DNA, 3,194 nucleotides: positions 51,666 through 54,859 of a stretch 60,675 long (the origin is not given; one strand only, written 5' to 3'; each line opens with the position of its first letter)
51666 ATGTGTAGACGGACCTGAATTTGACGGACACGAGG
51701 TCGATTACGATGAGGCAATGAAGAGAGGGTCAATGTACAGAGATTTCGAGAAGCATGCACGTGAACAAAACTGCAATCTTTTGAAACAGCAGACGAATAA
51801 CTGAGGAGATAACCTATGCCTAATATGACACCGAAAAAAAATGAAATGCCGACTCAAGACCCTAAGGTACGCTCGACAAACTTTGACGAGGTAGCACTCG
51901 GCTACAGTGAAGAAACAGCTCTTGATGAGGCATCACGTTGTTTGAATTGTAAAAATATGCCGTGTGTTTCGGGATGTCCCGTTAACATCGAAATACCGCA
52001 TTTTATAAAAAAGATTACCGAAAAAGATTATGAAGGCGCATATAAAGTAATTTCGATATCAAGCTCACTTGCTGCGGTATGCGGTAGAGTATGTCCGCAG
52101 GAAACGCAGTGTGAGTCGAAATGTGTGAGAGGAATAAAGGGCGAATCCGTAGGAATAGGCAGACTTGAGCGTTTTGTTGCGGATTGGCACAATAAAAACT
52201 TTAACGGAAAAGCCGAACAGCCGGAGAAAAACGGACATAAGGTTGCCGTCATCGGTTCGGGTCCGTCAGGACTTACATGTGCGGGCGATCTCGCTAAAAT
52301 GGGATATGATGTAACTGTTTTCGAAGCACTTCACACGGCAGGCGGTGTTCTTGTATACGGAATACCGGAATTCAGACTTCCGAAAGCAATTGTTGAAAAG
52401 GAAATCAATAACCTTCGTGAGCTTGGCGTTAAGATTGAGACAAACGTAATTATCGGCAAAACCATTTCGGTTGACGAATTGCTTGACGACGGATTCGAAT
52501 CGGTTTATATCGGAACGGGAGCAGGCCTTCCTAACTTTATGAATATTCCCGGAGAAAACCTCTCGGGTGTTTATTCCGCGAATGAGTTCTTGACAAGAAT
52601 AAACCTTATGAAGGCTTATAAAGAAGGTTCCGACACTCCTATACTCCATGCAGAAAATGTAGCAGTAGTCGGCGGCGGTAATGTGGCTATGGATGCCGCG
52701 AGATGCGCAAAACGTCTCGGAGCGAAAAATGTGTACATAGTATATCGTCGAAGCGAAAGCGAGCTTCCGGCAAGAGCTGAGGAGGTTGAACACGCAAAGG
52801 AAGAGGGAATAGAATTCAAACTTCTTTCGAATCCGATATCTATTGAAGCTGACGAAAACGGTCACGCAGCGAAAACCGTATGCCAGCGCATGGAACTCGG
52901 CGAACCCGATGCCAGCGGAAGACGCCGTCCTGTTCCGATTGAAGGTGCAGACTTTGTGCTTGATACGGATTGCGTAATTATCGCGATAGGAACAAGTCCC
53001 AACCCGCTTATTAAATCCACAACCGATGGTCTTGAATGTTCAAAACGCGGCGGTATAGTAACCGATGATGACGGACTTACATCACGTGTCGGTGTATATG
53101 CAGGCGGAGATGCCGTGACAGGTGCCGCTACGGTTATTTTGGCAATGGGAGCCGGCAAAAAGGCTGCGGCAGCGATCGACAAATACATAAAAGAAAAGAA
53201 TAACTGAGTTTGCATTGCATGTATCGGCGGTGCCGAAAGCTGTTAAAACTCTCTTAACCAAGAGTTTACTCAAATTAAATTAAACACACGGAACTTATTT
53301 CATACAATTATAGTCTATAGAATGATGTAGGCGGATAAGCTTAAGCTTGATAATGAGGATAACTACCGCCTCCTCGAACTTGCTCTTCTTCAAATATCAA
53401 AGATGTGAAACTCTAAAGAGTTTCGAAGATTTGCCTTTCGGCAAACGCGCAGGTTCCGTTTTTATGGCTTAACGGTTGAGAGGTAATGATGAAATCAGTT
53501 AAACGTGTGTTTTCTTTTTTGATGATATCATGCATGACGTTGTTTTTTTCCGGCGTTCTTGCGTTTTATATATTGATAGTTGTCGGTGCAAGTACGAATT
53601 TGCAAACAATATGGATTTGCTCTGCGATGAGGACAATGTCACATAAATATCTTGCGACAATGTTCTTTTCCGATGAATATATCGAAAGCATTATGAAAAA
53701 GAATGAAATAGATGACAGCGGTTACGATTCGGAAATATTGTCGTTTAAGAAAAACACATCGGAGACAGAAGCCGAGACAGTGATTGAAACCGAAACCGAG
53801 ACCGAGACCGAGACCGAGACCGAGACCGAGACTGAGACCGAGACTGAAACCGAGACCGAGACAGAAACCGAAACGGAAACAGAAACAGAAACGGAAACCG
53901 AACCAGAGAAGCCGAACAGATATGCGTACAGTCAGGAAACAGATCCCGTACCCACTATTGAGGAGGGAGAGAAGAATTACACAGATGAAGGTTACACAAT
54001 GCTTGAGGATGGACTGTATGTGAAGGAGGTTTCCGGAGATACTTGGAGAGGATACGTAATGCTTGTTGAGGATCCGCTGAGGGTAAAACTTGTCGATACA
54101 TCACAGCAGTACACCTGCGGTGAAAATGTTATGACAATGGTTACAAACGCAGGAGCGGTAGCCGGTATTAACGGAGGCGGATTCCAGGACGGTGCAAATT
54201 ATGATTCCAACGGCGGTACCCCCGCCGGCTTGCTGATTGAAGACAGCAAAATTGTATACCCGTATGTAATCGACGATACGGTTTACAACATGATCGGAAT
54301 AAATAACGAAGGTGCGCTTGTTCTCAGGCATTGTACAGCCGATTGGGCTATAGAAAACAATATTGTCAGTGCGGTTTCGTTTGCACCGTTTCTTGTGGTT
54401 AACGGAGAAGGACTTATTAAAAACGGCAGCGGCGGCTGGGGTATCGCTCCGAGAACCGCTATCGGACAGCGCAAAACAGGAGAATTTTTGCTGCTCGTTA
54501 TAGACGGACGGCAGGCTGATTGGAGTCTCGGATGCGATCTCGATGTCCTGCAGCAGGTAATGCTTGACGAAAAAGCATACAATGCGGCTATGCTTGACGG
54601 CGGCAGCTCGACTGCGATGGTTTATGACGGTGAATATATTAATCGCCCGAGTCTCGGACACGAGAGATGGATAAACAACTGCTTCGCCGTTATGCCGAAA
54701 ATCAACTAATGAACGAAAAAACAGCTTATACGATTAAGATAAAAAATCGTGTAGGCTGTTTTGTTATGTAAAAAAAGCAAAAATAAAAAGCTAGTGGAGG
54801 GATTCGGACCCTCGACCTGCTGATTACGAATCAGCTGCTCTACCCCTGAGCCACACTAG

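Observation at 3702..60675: Dispersed family of four short elements with a conserved core and a stem that changes sequence but keeps pairing (best candidate for an undescribed system)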

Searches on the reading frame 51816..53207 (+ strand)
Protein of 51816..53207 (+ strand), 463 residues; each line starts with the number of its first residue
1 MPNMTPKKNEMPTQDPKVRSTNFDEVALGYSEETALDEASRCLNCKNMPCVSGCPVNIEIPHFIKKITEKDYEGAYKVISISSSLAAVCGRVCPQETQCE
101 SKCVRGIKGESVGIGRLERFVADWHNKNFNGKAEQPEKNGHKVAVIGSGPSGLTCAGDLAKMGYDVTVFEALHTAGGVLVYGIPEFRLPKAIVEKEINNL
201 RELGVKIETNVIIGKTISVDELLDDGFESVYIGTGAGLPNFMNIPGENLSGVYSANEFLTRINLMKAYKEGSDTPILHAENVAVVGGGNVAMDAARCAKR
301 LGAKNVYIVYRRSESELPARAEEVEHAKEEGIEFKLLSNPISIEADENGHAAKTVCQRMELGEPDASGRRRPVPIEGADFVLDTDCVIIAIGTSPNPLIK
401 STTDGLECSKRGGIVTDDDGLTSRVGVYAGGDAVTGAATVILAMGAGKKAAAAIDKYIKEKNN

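Call 18: find_encoding_contigs(protein=window:51816-53207:+, flank=3000, max_places=10)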
Protein window:51816-53207:+ (463 aa): 4 contigs read that carry it; 3 places shown.
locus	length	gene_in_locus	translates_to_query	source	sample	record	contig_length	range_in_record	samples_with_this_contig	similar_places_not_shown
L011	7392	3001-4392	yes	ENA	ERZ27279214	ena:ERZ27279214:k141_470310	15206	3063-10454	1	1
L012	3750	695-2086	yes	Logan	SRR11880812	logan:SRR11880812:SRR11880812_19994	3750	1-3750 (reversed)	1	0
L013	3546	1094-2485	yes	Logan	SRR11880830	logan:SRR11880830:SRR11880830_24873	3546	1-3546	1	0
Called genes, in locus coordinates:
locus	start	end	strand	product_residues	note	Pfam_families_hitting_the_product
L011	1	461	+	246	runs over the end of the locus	PF02390:Methyltransf_4, PF13847:Methyltransf_31 (faint)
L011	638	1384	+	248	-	PF19848:DUF6323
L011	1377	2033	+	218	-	PF19677:DUF6179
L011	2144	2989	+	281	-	PF10418:DHODB_Fe-S_bind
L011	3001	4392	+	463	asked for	PF14691:Fer4_20, PF13738:Pyr_redox_3 (faint), PF01946:Thi4 (weak), PF03486:HI0933_like (faint), PF07992:Pyr_redox_2, PF12831:FAD_oxidored (faint), PF13450:NAD_binding_8, PF00070:Pyr_redox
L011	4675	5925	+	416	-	-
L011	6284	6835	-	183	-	PF13240:Zn_Ribbon_1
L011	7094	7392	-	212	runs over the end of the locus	PF06439:3keto-disac_hyd (faint)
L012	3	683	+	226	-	?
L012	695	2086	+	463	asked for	PF14691:Fer4_20, PF13738:Pyr_redox_3 (faint), PF01946:Thi4 (weak), PF03486:HI0933_like (faint), PF07992:Pyr_redox_2, PF12831:FAD_oxidored (faint), PF13450:NAD_binding_8, PF00070:Pyr_redox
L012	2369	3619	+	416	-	-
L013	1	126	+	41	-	?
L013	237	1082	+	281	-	PF10418:DHODB_Fe-S_bind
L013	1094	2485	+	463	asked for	PF14691:Fer4_20, PF13738:Pyr_redox_3 (faint), PF01946:Thi4 (weak), PF03486:HI0933_like (faint), PF07992:Pyr_redox_2, PF12831:FAD_oxidored (faint), PF13450:NAD_binding_8, PF00070:Pyr_redox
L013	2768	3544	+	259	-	?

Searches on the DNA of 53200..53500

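Call 7: search_rna_families(source=window, start=53200, end=53500, threshold=evalue, max_evalue=10, show_alignments=4)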
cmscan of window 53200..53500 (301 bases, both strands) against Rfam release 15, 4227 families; matches with E-value up to 10: 3.
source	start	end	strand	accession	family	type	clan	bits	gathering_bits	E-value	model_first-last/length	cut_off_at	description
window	53482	53500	+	RF01129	sR44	Gene; snRNA; snoRNA; CD-box;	-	12.1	45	1.2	1-19/55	3'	Small nucleolar RNA sR44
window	53391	53415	-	RF00066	U7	Gene; snRNA;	-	12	34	4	1-62/62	no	U7 small nuclear RNA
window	53482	53500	+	RF00282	SNORD48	Gene; snRNA; snoRNA; CD-box;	-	11.6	36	5.3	1-19/63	3'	Small nucleolar RNA SNORD48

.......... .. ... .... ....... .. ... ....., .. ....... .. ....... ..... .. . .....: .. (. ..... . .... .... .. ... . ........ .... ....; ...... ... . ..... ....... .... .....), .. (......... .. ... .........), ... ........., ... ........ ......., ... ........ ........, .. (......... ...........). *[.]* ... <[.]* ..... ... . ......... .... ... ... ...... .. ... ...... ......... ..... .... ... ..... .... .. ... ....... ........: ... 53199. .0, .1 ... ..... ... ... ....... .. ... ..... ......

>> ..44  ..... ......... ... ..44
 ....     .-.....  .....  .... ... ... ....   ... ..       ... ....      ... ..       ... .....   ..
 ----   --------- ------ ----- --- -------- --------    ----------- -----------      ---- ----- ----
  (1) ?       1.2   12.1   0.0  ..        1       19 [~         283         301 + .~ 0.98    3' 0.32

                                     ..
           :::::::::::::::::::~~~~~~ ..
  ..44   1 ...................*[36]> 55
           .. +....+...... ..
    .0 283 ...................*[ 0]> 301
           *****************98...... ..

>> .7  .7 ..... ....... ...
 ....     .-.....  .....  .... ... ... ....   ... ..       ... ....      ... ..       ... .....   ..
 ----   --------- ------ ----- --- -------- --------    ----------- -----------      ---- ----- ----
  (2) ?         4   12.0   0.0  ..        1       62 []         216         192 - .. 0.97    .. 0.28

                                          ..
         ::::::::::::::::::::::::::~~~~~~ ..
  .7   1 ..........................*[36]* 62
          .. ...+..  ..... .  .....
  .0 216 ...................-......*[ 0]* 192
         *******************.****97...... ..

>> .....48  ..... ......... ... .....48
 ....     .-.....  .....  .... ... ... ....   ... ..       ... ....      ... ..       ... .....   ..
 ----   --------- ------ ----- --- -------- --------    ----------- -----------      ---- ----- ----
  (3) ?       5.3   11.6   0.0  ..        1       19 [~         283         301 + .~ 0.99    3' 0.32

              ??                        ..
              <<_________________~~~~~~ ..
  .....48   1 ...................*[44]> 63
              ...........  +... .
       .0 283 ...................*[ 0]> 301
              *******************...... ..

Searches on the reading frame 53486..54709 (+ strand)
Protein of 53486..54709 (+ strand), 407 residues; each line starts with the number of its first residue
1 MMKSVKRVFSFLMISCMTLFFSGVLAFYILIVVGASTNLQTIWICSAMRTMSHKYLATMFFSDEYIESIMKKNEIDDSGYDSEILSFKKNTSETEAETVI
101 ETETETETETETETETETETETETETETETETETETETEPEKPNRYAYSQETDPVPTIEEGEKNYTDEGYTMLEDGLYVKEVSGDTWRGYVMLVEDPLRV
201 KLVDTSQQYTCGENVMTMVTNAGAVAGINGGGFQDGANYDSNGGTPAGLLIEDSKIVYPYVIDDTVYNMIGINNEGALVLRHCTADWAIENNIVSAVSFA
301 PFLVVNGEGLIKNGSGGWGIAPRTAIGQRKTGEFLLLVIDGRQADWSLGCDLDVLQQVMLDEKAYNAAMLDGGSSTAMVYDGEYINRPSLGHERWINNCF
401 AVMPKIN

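Call 29: search_protein_families(library=pfam, proteins=[window:53486-54709:+], max_evalue=0.001)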
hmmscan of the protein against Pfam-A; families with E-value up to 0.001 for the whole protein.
window:53486-54709:+ (407 aa): 2 families
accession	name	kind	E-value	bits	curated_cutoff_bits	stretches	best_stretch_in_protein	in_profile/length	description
PF09992.14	NAGPA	-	3.5e-40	138.4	25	1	223-403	2-169/169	Phosphodiester glycosidase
PF06390.17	NESP55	-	7e-06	26.3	35.4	1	65-150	85-168/261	Neuroendocrine-specific golgi protein P55 (NESP55)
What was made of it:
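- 53486..54709 (+): Phosphodiester glycosidase (NAGPA) gene. Its 5' UTR holds copy 3. Call 29 (PF09992, 3.5e-40).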

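Call 65: find_homologous_proteins(query=window:53486-54709:+, max_evalue=1e-60)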
Query window:53486-54709:+ (407 aa): 333 proteins with E <= 1e-60 among 8000 candidates; the best 120 are listed.
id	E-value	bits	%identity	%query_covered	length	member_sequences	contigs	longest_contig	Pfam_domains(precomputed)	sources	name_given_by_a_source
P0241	1.5e-229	780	77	99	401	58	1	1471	PF09992.15,PF06390.17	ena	-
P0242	2.3e-217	739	81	99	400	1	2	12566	PF09992.15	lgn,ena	-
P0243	1.6e-214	730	80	99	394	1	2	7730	PF09992.15,PF06390.17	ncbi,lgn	-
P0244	1.6e-213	727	74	99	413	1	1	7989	PF09992.15,PF05887.17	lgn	-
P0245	2.3e-212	723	78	100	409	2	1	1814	PF09992.15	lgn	-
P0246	2.3e-212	723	70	99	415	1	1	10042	PF09992.15,PF06390.17,PF05887.17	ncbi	-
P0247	2.1e-209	713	90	88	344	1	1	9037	PF09992.15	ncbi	-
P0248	1.4e-208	710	72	99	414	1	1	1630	PF09992.15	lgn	-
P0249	8.6e-204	695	71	99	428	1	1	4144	PF09992.15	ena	-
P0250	3.1e-203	693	71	99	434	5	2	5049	PF09992.15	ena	-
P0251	7.1e-203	692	71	99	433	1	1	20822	PF09992.15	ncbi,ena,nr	ncbi:MAG: phosphodiester glycosidase family protein [Clostridia bacterium]|nr:phosphodiester glycosi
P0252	3.9e-201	686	72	99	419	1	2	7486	PF09992.15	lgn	-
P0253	9.7e-201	685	71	99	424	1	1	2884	PF09992.15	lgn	-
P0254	4.2e-200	683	70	99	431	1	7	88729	PF09992.15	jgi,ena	-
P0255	3.7e-199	679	68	99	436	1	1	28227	PF09992.15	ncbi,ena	-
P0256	8.2e-199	678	73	99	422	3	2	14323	PF09992.15,PF05887.17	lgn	-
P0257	1.7e-198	677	74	99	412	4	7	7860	PF09992.15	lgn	-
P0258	4.9e-198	676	68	99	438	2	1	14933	PF09992.15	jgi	-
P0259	5.3e-198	676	72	99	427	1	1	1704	PF09992.15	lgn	-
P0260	1.6e-197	674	74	99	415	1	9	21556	PF09992.15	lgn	-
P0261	2.9e-196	670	74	99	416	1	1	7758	PF09992.15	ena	-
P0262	7.6e-196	669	71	99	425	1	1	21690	PF09992.15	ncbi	-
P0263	4.6e-195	666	70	99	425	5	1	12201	PF09992.15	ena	-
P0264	2.1e-194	664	72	99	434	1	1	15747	PF09992.15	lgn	-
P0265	5.3e-194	662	73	99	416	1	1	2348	PF09992.15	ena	-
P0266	1.1e-192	658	66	99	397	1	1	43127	PF09992.15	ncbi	-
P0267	1.4e-192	658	73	100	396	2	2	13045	PF09992.15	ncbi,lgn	-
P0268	2.4e-192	657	73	99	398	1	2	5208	PF09992.15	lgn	-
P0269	4.6e-192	656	71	99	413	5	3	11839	PF09992.15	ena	-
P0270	1.7e-190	651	69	99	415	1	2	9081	PF09992.15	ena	-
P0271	2.7e-190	650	70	99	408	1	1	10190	PF09992.15,PF05887.17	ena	-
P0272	3.7e-190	650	69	99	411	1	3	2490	PF09992.15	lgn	-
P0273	4.0e-190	650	89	59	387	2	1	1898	PF09992.15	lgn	-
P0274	4.5e-190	650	70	100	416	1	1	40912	PF09992.15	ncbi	-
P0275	5.2e-190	649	72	99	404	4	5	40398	PF09992.15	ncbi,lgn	-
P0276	8.8e-190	649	67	99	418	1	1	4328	PF09992.15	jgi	-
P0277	1.3e-189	648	68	99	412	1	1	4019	PF09992.15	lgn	-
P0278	1.6e-189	648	69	99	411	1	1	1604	PF09992.15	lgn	-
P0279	2.2e-189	647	69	99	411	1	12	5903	PF09992.15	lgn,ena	-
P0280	2.3e-189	647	86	62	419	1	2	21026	PF09992.15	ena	-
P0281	3.4e-189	647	70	99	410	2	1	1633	PF09992.15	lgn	-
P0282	5.4e-189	646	70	99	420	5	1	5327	PF09992.15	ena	-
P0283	7.3e-189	646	86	62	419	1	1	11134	PF09992.15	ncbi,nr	ncbi:MAG: phosphodiester glycosidase family protein [Clostridia bacterium]|nr:phosphodiester glycosi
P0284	2.8e-188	644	70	100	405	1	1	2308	PF09992.15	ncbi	ncbi:MAG: phosphodiester glycosidase family protein [Eubacteriales bacterium]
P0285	1.2e-186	638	69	99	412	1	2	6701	PF09992.15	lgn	-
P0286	1.4e-186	638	69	99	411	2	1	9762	PF09992.15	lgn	-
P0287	2.0e-186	638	67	99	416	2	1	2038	PF09992.15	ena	-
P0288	2.3e-186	637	88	59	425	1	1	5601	PF09992.15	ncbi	-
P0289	2.7e-186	637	69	99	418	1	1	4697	PF09992.15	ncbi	-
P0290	8.8e-186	635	69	99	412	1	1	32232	PF09992.15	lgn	-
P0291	1.0e-185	635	69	100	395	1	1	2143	PF09992.15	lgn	-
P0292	1.3e-185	635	69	99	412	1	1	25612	PF09992.15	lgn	-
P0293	2.1e-185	634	68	99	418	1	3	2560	PF09992.15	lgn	-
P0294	1.5e-183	628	67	100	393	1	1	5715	PF09992.15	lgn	-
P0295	1.7e-183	628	71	100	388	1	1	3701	PF09992.15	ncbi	-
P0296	3.1e-183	627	70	99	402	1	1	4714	PF09992.15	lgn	-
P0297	3.5e-183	627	70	99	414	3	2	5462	PF09992.15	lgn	-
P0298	1.7e-182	625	69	99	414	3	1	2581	PF09992.15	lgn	-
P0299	2.6e-182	624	70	91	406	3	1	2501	PF09992.15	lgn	-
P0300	4.0e-182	623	69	99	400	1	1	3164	PF09992.15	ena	-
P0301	8.4e-182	622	69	100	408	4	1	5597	PF09992.15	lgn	-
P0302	1.2e-181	622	69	91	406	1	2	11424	PF09992.15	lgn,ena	-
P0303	2.2e-181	621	68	99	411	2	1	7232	PF09992.15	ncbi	-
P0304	2.3e-181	621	66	100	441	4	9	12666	PF09992.15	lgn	-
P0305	3.4e-181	620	67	99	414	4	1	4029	PF09992.15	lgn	-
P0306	9.9e-181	619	69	100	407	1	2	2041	PF09992.15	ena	-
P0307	1.0e-180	619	69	100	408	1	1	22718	PF09992.15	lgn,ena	-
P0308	1.8e-180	618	65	99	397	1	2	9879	PF09992.15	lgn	-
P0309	5.6e-180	616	68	99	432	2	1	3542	PF09992.15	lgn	-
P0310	8.8e-180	616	66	99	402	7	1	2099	PF09992.15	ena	-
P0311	9.3e-180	616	69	99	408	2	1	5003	PF09992.15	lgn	-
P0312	2.8e-179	614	68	99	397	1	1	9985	PF09992.15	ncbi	-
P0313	6.8e-179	613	71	99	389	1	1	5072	PF09992.15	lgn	-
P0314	8.9e-179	612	71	99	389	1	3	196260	PF09992.15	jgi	-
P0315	2.9e-178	611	66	99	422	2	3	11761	PF09992.15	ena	-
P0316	1.1e-176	605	67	99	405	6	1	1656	PF09992.15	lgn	-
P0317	3.0e-176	604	78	59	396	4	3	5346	PF09992.15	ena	-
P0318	7.2e-176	603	63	99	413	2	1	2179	PF09992.15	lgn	-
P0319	5.8e-167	573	57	99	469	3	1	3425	PF09992.15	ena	-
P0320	3.9e-162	558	61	99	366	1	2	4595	PF09992.15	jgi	-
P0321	1.1e-160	553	62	99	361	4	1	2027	PF09992.15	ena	-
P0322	9.7e-160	550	63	99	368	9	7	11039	PF09992.15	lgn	-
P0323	2.2e-159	548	81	59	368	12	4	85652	PF09992.15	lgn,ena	-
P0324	6.9e-159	547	57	99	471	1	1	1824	PF09992.15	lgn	-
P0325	8.8e-159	547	66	75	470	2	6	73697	PF09992.15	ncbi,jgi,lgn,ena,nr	ncbi:MAG: phosphodiester glycosidase family protein [Ruminococcaceae bacterium]|jgi:exopolysaccharid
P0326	1.6e-158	546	64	99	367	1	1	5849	PF09992.15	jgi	-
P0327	1.7e-158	546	57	99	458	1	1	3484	PF09992.15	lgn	-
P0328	4.4e-158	544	63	99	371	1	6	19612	PF09992.15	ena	-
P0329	5.2e-158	544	64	99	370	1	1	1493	PF09992.15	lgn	-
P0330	8.6e-158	543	62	99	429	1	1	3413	PF09992.15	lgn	-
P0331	2.0e-157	542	59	99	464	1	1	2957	PF09992.15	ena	-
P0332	2.1e-157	542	59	99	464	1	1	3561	PF09992.15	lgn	-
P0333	2.1e-157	542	62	99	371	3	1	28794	PF09992.15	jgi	-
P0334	3.5e-157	541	63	99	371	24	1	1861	PF09992.15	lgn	-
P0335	4.7e-157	541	81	59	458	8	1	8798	PF09992.15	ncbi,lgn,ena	-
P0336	4.9e-157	541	79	59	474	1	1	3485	PF09992.15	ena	-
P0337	9.0e-157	540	60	100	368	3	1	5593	PF09992.15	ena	-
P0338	9.6e-157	540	59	99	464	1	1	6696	PF09992.15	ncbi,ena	-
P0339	1.0e-156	540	59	99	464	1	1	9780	PF09992.15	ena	-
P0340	1.0e-156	540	57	99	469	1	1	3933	PF09992.15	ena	-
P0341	1.3e-156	539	54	99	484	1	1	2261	PF09992.15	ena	-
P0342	2.0e-156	539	64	98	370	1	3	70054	PF09992.15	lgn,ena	-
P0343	2.3e-156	539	59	99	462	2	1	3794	PF09992.15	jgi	-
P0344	2.5e-156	538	56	99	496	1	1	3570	PF09992.15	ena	-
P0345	6.8e-156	537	59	98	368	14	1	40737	PF09992.15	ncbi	-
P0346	9.3e-156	537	63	98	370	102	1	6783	PF09992.15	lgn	-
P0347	1.0e-155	536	76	61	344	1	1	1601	PF09992.15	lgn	-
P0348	5.5e-155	534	61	100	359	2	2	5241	PF09992.15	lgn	-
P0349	1.4e-154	533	61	100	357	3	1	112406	PF09992.15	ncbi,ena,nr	ncbi:MAG: phosphodiester glycosidase family protein [Clostridia bacterium]|nr:phosphodiester glycosi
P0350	1.7e-154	532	62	93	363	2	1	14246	PF09992.15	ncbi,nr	ncbi:MAG: phosphodiester glycosidase family protein [Clostridia bacterium]|nr:phosphodiester glycosi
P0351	9.7e-154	530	60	99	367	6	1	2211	PF09992.15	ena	-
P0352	1.4e-153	529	60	98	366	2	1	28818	PF09992.15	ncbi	-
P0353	1.4e-152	526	60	100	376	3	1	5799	PF09992.15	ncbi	-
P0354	3.0e-152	525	60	98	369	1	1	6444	PF09992.15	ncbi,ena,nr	ncbi:MAG: phosphodiester glycosidase family protein [Clostridia bacterium]|nr:phosphodiester glycosi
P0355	4.5e-152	524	59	99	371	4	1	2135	PF09992.15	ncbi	-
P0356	4.9e-152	524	60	99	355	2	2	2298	PF09992.15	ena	-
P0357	8.9e-152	523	61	99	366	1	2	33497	PF09992.15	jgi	-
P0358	1.6e-151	523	59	99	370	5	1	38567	PF09992.15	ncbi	-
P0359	2.7e-151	522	60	99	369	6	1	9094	PF09992.15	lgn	-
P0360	4.7e-149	515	79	58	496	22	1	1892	PF09992.15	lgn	-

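Call 66: find_encoding_contigs(protein=P0247, flank=10000, max_places=6)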
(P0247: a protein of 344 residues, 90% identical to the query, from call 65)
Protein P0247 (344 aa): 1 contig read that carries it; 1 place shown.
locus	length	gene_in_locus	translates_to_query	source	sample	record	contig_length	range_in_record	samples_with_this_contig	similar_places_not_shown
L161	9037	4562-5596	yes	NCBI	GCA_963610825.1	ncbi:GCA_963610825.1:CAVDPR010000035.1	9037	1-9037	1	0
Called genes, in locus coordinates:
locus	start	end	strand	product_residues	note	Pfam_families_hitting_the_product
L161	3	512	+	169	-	?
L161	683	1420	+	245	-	PF19848:DUF6323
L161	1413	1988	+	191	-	PF19677:DUF6179 (weak)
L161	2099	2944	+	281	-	PF10418:DHODB_Fe-S_bind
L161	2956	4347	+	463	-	PF14691:Fer4_20, PF02826:2-Hacid_dh_C (faint), PF13738:Pyr_redox_3 (faint), PF01946:Thi4 (weak), PF07992:Pyr_redox_2, PF12831:FAD_oxidored (faint), PF13450:NAD_binding_8, PF00070:Pyr_redox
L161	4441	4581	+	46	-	-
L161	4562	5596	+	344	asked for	PF09992:NAGPA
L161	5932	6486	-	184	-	-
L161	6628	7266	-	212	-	PF06439:3keto-disac_hyd (faint)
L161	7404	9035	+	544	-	?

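Call 67: find_encoding_contigs(protein=P0243, flank=10000, max_places=6)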
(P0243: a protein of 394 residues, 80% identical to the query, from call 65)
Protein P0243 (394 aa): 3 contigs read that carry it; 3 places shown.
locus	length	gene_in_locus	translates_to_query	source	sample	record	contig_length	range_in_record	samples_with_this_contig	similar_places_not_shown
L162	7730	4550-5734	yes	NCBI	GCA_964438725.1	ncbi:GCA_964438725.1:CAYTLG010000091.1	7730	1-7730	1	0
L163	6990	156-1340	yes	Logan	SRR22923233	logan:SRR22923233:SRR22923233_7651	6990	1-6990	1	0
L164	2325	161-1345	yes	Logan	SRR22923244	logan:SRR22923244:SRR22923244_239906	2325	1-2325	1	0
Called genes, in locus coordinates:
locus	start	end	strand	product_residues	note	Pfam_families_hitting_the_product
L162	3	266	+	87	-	?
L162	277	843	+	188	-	PF00535:Glycos_transf_2, PF10111:Glyco_tranf_2_2 (weak), PF13506:Glyco_transf_21, PF13641:Glyco_tranf_2_3 (weak)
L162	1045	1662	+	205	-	PF01757:Acyl_transf_3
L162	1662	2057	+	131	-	PF01757:Acyl_transf_3 (weak)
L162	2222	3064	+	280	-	PF10418:DHODB_Fe-S_bind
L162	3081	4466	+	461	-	PF14691:Fer4_20, PF01262:AlaDh_PNT_C (faint), PF13738:Pyr_redox_3 (faint), PF00070:Pyr_redox (weak), PF01946:Thi4 (faint), PF07992:Pyr_redox_2, PF13450:NAD_binding_8 (weak), PF00070:Pyr_redox (weak), +2 more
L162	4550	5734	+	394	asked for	PF06390:NESP55, PF09992:NAGPA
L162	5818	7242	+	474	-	PF01120:Alpha_L_fucos, PF00754:F5_F8_type_C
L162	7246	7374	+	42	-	-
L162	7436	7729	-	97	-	?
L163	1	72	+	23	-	?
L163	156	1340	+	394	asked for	PF06390:NESP55, PF09992:NAGPA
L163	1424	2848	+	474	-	PF01120:Alpha_L_fucos, PF00754:F5_F8_type_C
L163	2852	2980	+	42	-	-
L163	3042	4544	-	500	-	-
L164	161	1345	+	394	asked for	PF06390:NESP55, PF09992:NAGPA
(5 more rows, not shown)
